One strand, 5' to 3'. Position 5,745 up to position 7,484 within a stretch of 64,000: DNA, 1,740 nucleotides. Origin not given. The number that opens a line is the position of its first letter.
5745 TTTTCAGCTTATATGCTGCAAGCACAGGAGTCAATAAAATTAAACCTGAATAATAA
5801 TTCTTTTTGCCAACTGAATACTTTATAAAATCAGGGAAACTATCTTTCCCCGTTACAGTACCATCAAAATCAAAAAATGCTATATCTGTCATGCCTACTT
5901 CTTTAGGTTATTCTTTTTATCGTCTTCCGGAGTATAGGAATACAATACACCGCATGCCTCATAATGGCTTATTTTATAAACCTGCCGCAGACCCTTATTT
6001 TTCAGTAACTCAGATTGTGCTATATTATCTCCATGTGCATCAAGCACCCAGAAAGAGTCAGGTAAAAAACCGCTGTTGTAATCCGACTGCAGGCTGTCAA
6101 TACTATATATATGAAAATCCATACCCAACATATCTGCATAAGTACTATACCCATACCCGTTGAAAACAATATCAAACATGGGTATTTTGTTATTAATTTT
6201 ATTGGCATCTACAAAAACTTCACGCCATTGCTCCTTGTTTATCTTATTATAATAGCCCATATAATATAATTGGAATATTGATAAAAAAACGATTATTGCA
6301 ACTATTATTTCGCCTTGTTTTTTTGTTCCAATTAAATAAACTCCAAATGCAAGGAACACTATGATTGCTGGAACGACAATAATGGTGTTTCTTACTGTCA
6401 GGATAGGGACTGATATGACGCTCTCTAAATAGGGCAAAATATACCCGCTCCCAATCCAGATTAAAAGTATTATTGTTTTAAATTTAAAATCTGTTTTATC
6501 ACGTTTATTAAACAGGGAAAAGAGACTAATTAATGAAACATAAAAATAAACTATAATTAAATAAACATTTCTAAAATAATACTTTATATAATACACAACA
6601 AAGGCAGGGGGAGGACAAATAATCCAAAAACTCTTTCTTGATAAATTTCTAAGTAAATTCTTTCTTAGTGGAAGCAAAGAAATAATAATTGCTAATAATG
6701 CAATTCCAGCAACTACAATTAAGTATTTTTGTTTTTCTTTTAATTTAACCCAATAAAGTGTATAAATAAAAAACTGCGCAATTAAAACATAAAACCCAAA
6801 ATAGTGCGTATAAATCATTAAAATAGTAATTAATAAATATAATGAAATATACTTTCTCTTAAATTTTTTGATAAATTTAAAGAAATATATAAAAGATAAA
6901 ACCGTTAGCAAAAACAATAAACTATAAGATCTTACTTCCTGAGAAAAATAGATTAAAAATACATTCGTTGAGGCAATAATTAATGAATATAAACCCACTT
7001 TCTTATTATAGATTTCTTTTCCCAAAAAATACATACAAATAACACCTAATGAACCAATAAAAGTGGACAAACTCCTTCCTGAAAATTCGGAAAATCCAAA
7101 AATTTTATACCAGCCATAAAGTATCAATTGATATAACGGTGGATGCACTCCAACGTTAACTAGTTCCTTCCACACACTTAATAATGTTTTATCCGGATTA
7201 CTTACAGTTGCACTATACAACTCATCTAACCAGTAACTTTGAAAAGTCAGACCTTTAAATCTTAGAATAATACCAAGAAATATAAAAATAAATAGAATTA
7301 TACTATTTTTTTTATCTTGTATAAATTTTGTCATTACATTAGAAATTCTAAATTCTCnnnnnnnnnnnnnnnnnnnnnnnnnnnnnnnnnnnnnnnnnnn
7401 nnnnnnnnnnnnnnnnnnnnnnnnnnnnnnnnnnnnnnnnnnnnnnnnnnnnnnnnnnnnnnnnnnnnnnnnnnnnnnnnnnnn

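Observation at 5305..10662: Complete decaprenylphosphoryl-D-arabinofuranose-type donor pathway as a single six-gene operon outside Actinobacteria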

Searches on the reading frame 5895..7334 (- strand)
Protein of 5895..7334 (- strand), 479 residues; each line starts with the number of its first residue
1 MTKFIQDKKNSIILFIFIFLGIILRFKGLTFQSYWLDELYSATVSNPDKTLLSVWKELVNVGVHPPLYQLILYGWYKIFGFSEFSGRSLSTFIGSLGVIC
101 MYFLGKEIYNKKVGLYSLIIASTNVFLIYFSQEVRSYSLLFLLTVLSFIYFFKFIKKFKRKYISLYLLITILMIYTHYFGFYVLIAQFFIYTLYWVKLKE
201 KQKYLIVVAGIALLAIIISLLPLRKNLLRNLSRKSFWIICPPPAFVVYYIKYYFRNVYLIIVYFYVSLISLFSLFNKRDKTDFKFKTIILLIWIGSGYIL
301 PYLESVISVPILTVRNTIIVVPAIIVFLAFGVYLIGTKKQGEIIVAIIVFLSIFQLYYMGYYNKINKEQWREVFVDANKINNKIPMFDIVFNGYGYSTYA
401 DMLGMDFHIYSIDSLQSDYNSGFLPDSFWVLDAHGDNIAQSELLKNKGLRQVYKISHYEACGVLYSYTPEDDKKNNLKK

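Call 3: search_protein_families(library=pfam, proteins=[window:5895-7334:-], max_evalue=0.01)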
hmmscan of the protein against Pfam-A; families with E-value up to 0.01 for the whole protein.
window:5895-7334:- (479 aa): 1 family
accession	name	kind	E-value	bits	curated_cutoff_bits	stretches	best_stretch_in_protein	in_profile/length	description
PF13231.12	PMT_2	-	8.7e-14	52.5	26.1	1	64-215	2-155/160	Dolichyl-phosphate-mannose-protein mannosyltransferase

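Call 4: search_protein_families(library=ncbifam, proteins=[window:5895-7334:-], max_evalue=0.01)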
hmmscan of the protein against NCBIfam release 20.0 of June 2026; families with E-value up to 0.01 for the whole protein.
window:5895-7334:- (479 aa): 1 family
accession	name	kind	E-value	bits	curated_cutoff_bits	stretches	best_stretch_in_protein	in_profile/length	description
NF052499.1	MnslTaseMT1671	equivalog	5.2e-11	41.7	900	1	32-371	47-386/523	mannosyltransferase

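Call 8: search_solved_structures(query=window:5895-7334:-, max_evalue=1, show_alignments=2)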
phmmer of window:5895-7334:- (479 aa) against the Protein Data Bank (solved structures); distinct sequences matched with E-value up to 1: 0.

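Call 33: find_homologous_proteins(query=window:5895-7334:-, max_evalue=0.00001)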
Query window:5895-7334:- (479 aa): 236 proteins with E <= 0.00001 among 8000 candidates; the best 120 are listed.
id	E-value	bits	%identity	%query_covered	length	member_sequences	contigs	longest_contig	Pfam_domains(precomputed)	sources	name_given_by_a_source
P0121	0.0e+0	1041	100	100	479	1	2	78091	PF13231.13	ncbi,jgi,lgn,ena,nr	ncbi:glycosyltransferase family 39 protein [bacterium]|nr:glycosyltransferase family 39 protein [bac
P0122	4.5e-148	512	48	100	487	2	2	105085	PF13231.13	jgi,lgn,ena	-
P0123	1.6e-137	477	49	94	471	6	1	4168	PF13231.13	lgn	-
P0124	4.9e-128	446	46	98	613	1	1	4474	PF13231.13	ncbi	-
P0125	2.7e-126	440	45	97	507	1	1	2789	PF13231.13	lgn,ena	-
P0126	6.1e-125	436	46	96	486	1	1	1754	PF13231.13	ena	-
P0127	6.3e-125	436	45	94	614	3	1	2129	PF13231.13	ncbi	-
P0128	1.3e-124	435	46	96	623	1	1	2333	PF13231.13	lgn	-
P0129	1.8e-122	428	43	100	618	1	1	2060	PF13231.13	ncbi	-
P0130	1.5e-120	422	44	94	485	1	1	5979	PF13231.13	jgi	-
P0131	4.4e-120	420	44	96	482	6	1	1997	PF13231.13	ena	-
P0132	2.8e-119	417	45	94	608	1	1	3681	PF13231.13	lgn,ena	-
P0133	1.5e-118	415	45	92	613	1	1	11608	PF13231.13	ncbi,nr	ncbi:MAG: glycosyltransferase family 39 protein [Campylobacterales bacterium]|nr:glycosyltransferase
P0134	5.5e-118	413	43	95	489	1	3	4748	PF13231.13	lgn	-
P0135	3.5e-114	401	43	96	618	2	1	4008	PF13231.13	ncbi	-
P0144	8.3e-99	350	41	98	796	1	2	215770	PF13231.13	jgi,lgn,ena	-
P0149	4.5e-96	341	37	94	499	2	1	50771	PF13231.13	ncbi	-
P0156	1.8e-93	332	42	93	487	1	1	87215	PF13231.13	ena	-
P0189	5.6e-70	255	32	96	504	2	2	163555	PF13231.13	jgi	jgi:4-amino-4-deoxy-L-arabinose transferase-like glycosyltransferase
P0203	8.0e-58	215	33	96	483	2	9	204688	PF13231.13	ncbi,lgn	-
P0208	1.3e-56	211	31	97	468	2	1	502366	PF13231.13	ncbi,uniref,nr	ncbi:glycosyltransferase family 39 protein [Pseudomonas sp. FEN]|uniref:glycosyltransferase family 3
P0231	1.8e-49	187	34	77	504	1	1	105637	PF13231.13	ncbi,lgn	ncbi:MAG: glycosyltransferase family 39 protein [bacterium]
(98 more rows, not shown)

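Call 34: find_encoding_contigs(protein=P0122, flank=7000, max_places=1)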
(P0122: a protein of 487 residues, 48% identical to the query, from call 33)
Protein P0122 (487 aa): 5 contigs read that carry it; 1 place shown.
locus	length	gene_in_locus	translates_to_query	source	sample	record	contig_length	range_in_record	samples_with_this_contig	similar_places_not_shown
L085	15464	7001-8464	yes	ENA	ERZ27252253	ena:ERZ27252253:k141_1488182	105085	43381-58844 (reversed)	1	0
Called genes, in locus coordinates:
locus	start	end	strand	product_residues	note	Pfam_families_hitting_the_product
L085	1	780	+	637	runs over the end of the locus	PF25275:Golvesin_C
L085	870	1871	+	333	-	PF13489:Methyltransf_23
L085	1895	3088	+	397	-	PF13439:Glyco_transf_4, PF13579:Glyco_trans_4_4 (weak), PF00534:Glycos_transf_1, PF13692:Glyco_trans_1_4, PF13524:Glyco_trans_1_2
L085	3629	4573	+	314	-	PF01040:UbiA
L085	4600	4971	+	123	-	PF04138:GtrA_DPMS_TM (weak)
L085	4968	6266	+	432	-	PF01565:FAD_binding_4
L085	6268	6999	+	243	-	PF00106:adh_short, PF08659:KR, PF13561:adh_short_C2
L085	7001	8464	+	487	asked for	PF13231:PMT_2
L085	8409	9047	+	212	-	PF12710:HAD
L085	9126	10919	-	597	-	PF00009:GTP_EFTU, PF01926:MMR_HSR1 (weak), PF22042:EF-G_D2, PF03144:GTP_EFTU_D2 (weak), PF00679:EFG_C, PF21018:BipA_C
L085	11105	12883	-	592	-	PF00037:Fer4 (weak), PF12838:Fer4_7, PF13187:Fer4_9 (weak), PF14691:Fer4_20, PF07992:Pyr_redox_2, PF13450:NAD_binding_8, PF13738:Pyr_redox_3, PF00070:Pyr_redox, +13 more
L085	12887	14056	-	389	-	PF00346:Complex1_49kDa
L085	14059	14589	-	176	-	PF00329:Complex1_30kDa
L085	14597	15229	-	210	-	PF01058:Oxidored_q6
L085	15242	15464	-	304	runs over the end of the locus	PF00146:NADHdh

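Call 35: find_encoding_contigs(protein=P0144, flank=7000, max_places=1)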
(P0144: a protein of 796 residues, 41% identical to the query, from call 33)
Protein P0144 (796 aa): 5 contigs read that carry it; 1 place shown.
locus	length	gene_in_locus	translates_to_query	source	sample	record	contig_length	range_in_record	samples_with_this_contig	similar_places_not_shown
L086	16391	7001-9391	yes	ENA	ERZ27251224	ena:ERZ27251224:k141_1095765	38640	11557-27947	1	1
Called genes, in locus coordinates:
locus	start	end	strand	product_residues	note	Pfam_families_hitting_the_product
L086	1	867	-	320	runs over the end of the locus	PF00389:2-Hacid_dh, PF02826:2-Hacid_dh_C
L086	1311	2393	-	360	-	PF01073:3Beta_HSD, PF01370:Epimerase, PF16363:GDP_Man_Dehyd, PF07993:NAD_binding_4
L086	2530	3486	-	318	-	PF00535:Glycos_transf_2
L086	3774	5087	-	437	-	PF01041:DegT_DnrJ_EryC1, PF00155:Aminotran_1_2 (weak), PF00266:Aminotran_5 (weak)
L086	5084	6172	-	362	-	PF01370:Epimerase, PF02719:Polysacc_synt_2, PF04321:RmlD_sub_bind, PF01073:3Beta_HSD (faint), PF16363:GDP_Man_Dehyd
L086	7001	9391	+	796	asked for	PF13231:PMT_2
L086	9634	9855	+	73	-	-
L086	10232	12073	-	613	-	PF02543:Carbam_trans_N, PF16861:Carbam_trans_C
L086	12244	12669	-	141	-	PF19588:SxtJ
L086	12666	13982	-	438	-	-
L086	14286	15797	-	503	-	PF03629:SASA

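Call 36: find_encoding_contigs(protein=P0208, flank=7000, max_places=1)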
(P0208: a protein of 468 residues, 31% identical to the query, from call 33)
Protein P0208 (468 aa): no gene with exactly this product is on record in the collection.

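Call 37: find_encoding_contigs(protein=P0156, flank=7000, max_places=1)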
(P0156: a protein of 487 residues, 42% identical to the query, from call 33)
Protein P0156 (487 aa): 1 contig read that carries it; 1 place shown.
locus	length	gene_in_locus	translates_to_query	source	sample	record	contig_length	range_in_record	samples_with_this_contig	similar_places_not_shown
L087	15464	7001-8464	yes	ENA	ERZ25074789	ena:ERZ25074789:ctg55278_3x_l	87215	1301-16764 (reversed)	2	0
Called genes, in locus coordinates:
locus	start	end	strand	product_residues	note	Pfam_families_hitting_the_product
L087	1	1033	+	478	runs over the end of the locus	PF01943:Polysacc_synt, PF13440:Polysacc_synt_3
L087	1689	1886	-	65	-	PF01609:DDE_Tnp_1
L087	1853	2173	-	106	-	-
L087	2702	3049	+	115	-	PF03706:LPG_synthase_TM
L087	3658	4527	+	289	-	PF01040:UbiA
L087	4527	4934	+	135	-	PF04138:GtrA_DPMS_TM (weak)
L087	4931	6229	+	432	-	PF01565:FAD_binding_4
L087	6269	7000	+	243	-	PF00106:adh_short, PF01370:Epimerase (weak), PF08659:KR, PF13561:adh_short_C2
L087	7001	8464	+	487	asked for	PF13231:PMT_2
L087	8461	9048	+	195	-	PF12710:HAD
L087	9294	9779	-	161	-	-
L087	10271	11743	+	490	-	PF13727:CoA_binding_3, PF02397:Bac_transf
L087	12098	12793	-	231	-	-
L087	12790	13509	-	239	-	PF19567:CpsB_CapC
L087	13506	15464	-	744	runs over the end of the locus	PF02706:Wzz, PF13807:GNVR, PF10609:ParA (faint), PF01656:CbiA (faint), PF13614:AAA_31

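Call 49: predict_structure(alignment_id=A2)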
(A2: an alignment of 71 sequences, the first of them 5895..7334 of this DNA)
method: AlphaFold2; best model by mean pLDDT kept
length: 479 residues; sequences in the alignment: 71
mean_pLDDT: 94.3   pTM: 0.93
mean pLDDT of the five models: 94.3, 94.1, 93.9, 93.3, 93.0
residues with pLDDT >= 90: 425; 70-90: 43; 50-70: 6; < 50: 5
segments of 3 or more residues with pLDDT < 50: 475-479
pLDDT, mean of each block of 10 residues (from residue 1): 79 96 98 95 97 93 91 98 98 98 98 98 98 98 99 97 98 97 98 97 97 97 92 89 94 95 98 85 96 98 95 96 98 94 97 97 96 96 94 89 93 95 96 92 92 96 91 51
secondary structure, 60 per line:
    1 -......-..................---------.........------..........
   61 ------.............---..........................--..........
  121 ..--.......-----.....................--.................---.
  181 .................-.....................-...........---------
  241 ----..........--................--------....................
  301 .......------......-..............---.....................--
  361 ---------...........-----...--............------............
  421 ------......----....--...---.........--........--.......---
elements in order: H2-7 H9-26 H36-44 H51-60 H67-79 H83-108 H111-122 H125-131 H137-157 H160-176 H180-197 H199-219 H221-231 H245-254 H257-272 H281-307 H314-319 H321-334 H338-358 H370-380 E386-388 H391-402 E409-411 H412-420 E427-432 H437-440 E449-457 E460-467 H470-476

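Call 51: fold_search(model_id=the predicted structure, library=pdb)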
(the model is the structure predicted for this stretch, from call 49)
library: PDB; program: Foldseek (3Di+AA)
matches with E <= 10: 329; with E <= 0.001: 30
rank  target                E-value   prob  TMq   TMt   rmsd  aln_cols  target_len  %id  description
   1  8age_A                3.4e-07  1.00  0.53  0.42   8.4       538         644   13  Structure of yeast oligosaccharylransferase complex with acceptor peptide bound (released 2022-12-07)
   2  7oci_F                3.9e-07  1.00  0.57  0.45  11.6       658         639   10  Cryo-EM structure of yeast Ost6p containing oligosaccharyltransferase complex (released 2022-02-16)
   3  8agc_A                5.9e-07  1.00  0.54  0.39  11.1       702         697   12  Structure of yeast oligosaccharylransferase complex with lipid-linked oligosaccharide and non-acceptor peptide bound (released 2022-12-07)
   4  8agb_A                6.7e-07  1.00  0.51  0.40  12.2       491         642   12  Structure of yeast oligosaccharylransferase complex with lipid-linked oligosaccharide bound (released 2022-12-07)
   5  6ezn_F                7.3e-07  1.00  0.55  0.43  12.5       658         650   12  Cryo-EM structure of the yeast oligosaccharyltransferase (OST) complex (released 2018-01-17)
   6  3rce_A                1.1e-06  1.00  0.51  0.37   8.4       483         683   16  Bacterial oligosaccharyltransferase PglB (released 2011-06-15)
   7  6c26_A                1.1e-06  1.00  0.58  0.45  11.6       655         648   11  The Cryo-EM structure of a eukaryotic oligosaccharyl transferase complex (released 2018-01-31)
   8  5ezm                  1.1e-06  1.00  0.64  0.58   7.0       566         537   10  Crystal Structure of ArnT from Cupriavidus metallidurans in the apo state (released 2016-02-17)
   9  6s7t_A                1.3e-06  1.00  0.50  0.36   9.0       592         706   11  Cryo-EM structure of human oligosaccharyltransferase complex OST-B (released 2019-12-18)
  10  6s7o_A                2.0e-06  1.00  0.51  0.39  12.6       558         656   12  Cryo-EM structure of human oligosaccharyltransferase complex OST-A (released 2019-12-18)
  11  5f15                  2.1e-06  1.00  0.62  0.56   7.5       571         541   11  Crystal Structure of ArnT from Cupriavidus metallidurans bound to Undecaprenyl phosphate (released 2016-02-17)
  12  7e9s_A                2.4e-06  1.00  0.57  0.34  11.9       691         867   11  Archaeal oligosaccharyltransferase AglB from Archaeoglobus fulgidus in complex with an inhibitory peptide and a dolich (released 2021-09-08)
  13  8b6l_I                2.5e-06  1.00  0.51  0.38  12.3       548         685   12  Subtomogram average of the human Sec61-TRAP-OSTA-translocon (released 2022-12-07)
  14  6gxc_A                4.0e-06  1.00  0.54  0.38   7.6       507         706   13  Bacterial oligosaccharyltransferase PglB in complex with an inhibitory peptide and a reactive lipid-linked oligosaccha (released 2018-11-14)
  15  3waj                  4.2e-06  1.00  0.52  0.33  11.7       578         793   11  Crystal structure of the Archaeoglobus fulgidus oligosaccharyltransferase (O29867_ARCFU) complex with Zn and sulfate (released 2013-10-30)
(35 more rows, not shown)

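Call 52: find_encoding_contigs(protein=P0149, flank=8000, max_places=1)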
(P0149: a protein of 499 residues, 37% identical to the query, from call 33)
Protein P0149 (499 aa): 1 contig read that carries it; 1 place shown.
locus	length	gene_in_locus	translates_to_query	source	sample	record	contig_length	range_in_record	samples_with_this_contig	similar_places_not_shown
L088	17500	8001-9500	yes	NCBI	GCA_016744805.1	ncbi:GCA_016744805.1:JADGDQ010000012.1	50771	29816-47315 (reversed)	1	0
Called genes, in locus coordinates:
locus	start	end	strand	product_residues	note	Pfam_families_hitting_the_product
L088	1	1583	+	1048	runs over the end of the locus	PF00873:ACR_tran, PF02355:SecD_SecF_C (weak), PF03176:MMPL (faint)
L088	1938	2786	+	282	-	PF01040:UbiA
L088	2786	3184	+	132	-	PF04138:GtrA_DPMS_TM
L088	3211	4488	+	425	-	PF01565:FAD_binding_4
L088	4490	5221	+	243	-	PF00106:adh_short, PF08659:KR, PF13561:adh_short_C2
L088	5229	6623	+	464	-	PF03062:MBOAT, PF13813:MBOAT_2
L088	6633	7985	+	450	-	-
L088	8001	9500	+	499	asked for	PF13231:PMT_2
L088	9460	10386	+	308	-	PF00535:Glycos_transf_2, PF10111:Glyco_tranf_2_2 (weak), PF13641:Glyco_tranf_2_3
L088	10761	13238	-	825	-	-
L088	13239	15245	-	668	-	-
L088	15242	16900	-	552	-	PF00395:SLH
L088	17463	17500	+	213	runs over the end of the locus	PF00834:Ribul_P_3_epim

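Call 53: find_encoding_contigs(protein=P0189, flank=8000, max_places=1)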
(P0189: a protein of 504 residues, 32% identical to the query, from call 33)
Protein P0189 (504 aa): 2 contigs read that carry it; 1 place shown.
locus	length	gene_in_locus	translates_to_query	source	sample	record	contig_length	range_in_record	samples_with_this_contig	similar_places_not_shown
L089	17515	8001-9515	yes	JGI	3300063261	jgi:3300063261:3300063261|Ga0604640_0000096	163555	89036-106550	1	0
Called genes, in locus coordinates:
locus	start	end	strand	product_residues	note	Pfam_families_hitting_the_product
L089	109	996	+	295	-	PF00535:Glycos_transf_2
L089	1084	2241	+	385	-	PF00155:Aminotran_1_2, PF01041:DegT_DnrJ_EryC1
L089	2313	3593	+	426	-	PF13439:Glyco_transf_4, PF13579:Glyco_trans_4_4, PF00534:Glycos_transf_1, PF13692:Glyco_trans_1_4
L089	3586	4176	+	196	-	PF02397:Bac_transf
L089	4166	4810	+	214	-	PF17836:PglD_N, PF00132:Hexapep (weak)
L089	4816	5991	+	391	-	PF01041:DegT_DnrJ_EryC1, PF01212:Beta_elim_lyase (weak)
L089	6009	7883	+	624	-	PF13727:CoA_binding_3, PF00106:adh_short (weak), PF01073:3Beta_HSD, PF01370:Epimerase, PF02719:Polysacc_synt_2, PF04321:RmlD_sub_bind, PF16363:GDP_Man_Dehyd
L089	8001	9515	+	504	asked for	PF13231:PMT_2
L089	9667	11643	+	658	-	PF05448:AXE1 (faint), PF01738:DLH (faint), PF02129:Peptidase_S15, PF20434:BD-FAE, PF00561:Abhydrolase_1 (faint), PF12146:Hydrolase_4 (faint), PF12697:Abhydrolase_6 (faint), PF00326:Peptidase_S9, +1 more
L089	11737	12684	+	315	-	PF00685:Sulfotransfer_1, PF13469:Sulfotransfer_3 (faint)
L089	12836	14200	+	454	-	PF00919:UPF0004, PF04055:Radical_SAM, PF01938:TRAM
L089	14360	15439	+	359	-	PF01370:Epimerase, PF16363:GDP_Man_Dehyd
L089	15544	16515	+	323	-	PF02562:PhoH, PF13245:AAA_19 (weak), PF13604:AAA_30 (faint)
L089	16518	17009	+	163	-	PF02130:YbeY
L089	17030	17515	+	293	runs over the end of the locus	PF21917:NMB0537_N, PF00571:CBS (weak), PF03471:CorC_HlyC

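Call 54: find_encoding_contigs(protein=P0203, flank=8000, max_places=1)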
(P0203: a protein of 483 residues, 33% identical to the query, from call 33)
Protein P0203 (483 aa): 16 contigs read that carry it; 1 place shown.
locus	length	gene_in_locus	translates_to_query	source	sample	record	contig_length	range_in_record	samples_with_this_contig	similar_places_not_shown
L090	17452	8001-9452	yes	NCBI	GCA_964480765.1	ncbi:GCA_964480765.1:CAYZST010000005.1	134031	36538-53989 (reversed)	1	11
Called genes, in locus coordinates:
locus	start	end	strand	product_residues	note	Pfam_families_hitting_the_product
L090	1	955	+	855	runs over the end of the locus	PF01411:tRNA-synt_2c, PF07973:tRNA_SAD, PF02272:DHHA1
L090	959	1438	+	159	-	-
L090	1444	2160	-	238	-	PF04402:SIMPL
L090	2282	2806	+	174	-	PF00877:NLPC_P60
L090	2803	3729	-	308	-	PF03547:Mem_trans (faint)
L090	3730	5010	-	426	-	-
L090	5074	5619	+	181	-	PF02545:Maf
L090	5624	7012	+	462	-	-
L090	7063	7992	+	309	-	PF00535:Glycos_transf_2, PF10111:Glyco_tranf_2_2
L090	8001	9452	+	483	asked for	PF13231:PMT_2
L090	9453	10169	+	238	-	PF13489:Methyltransf_23, PF13847:Methyltransf_31, PF08241:Methyltransf_11, PF08242:Methyltransf_12, PF13649:Methyltransf_25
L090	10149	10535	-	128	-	PF04138:GtrA_DPMS_TM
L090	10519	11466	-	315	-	PF00535:Glycos_transf_2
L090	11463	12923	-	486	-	-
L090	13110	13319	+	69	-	-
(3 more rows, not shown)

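Call 55: find_encoding_contigs(protein=P0231, flank=8000, max_places=1)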
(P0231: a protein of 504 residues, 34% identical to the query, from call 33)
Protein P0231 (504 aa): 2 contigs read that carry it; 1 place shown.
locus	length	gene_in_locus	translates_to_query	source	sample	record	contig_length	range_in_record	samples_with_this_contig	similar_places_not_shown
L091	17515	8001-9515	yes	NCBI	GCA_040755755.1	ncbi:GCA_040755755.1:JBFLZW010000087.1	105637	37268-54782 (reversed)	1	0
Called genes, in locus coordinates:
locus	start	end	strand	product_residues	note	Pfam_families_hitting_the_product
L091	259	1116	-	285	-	PF01061:ABC2_membrane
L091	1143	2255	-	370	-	PF00005:ABC_tran, PF13304:AAA_21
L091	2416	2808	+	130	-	-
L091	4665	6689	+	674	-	PF08269:dCache_2, PF17201:Cache_3-Cache_2 (faint), PF17200:sCache_2, PF00672:HAMP, PF00015:MCPsignal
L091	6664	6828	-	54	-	PF02412:TSP_3 (weak)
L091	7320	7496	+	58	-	-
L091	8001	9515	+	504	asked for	PF13231:PMT_2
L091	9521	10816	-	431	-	PF00374:NiFeSe_Hases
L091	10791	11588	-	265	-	PF01058:Oxidored_q6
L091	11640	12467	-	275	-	PF00970:FAD_binding_6 (weak), PF00175:NAD_binding_1, PF10418:DHODB_Fe-S_bind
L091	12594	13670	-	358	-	PF17179:Fer4_22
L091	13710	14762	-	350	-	PF11849:DUF3369 (faint), PF13185:GAF_2, PF01590:GAF, PF13492:GAF_3, PF01590:GAF, PF13185:GAF_2, PF13492:GAF_3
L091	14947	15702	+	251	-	-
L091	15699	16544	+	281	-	PF04536:TPM_phosphatase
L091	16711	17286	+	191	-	PF04011:LemA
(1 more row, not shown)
